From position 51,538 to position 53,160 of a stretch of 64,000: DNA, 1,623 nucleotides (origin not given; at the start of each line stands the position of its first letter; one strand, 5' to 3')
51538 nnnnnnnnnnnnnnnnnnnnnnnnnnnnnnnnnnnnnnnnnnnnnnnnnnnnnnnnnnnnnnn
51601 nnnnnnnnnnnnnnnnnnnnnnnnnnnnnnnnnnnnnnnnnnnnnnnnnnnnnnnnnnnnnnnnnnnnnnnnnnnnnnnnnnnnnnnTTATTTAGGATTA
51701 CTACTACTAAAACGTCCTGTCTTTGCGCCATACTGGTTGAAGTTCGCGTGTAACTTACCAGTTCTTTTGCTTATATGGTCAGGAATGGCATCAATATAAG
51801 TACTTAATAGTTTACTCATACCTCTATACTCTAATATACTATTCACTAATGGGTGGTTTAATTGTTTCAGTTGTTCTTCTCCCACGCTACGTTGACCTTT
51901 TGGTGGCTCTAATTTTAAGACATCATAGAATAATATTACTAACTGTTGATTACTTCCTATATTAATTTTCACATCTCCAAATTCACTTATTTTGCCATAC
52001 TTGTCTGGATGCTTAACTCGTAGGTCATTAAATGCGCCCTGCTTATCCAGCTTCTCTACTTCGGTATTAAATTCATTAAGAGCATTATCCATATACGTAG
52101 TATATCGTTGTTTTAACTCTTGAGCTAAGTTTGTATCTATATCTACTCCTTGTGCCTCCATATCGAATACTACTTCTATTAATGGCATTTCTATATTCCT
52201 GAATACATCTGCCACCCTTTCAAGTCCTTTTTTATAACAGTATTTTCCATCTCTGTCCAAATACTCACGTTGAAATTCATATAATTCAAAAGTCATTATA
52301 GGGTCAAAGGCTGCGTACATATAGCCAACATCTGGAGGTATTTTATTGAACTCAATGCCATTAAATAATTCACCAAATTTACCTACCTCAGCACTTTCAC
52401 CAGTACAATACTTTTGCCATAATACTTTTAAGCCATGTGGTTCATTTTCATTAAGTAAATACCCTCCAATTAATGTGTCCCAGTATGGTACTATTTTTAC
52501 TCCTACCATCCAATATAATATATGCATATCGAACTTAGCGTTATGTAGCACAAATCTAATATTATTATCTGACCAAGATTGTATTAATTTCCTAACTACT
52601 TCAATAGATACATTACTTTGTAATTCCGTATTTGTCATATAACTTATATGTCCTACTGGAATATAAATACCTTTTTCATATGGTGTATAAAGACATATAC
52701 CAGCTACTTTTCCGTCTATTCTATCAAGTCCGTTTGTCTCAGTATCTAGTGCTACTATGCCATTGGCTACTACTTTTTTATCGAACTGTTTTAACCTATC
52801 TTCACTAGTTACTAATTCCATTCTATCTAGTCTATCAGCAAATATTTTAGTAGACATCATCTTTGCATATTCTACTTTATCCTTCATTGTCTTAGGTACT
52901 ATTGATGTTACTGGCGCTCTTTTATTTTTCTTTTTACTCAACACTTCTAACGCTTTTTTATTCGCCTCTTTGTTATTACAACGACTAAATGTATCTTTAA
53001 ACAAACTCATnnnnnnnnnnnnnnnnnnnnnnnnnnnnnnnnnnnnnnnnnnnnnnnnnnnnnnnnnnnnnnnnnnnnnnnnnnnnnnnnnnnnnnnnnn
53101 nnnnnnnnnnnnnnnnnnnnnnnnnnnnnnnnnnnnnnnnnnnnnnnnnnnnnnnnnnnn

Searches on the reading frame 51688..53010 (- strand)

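Call 27: search_protein_families(library=phrogs, proteins=[window:51688-53010:-], max_evalue=0.00001)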
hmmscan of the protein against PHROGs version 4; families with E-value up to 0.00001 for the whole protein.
window:51688-53010:- (440 aa): 3 families
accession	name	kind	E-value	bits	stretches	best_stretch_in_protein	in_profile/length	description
phrog_17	-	DNA, RNA and nucleotide metabolism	1.7e-59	202.9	1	24-439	616-980/1445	DNA polymerase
phrog_12241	-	DNA, RNA and nucleotide metabolism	3.8e-55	188.8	1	65-439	118-488/502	DNA polymerase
phrog_31382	-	DNA, RNA and nucleotide metabolism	5.1e-06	26.5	0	341-438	302-397/427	3'-5' exonuclease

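Call 68: search_protein_families(library=pfam, proteins=[window:51688-53010:-], max_evalue=0.001)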
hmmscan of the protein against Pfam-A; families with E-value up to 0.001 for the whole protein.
window:51688-53010:- (440 aa): 2 families
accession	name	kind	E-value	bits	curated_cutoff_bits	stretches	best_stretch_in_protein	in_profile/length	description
PF00476.26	DNA_pol_A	-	1e-22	81.1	34.3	1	340-439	21-126/381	DNA polymerase family A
PF01612.26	DNA_pol_A_exo1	-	1.3e-21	77.6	23.6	1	65-245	2-166/173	3'-5' exonuclease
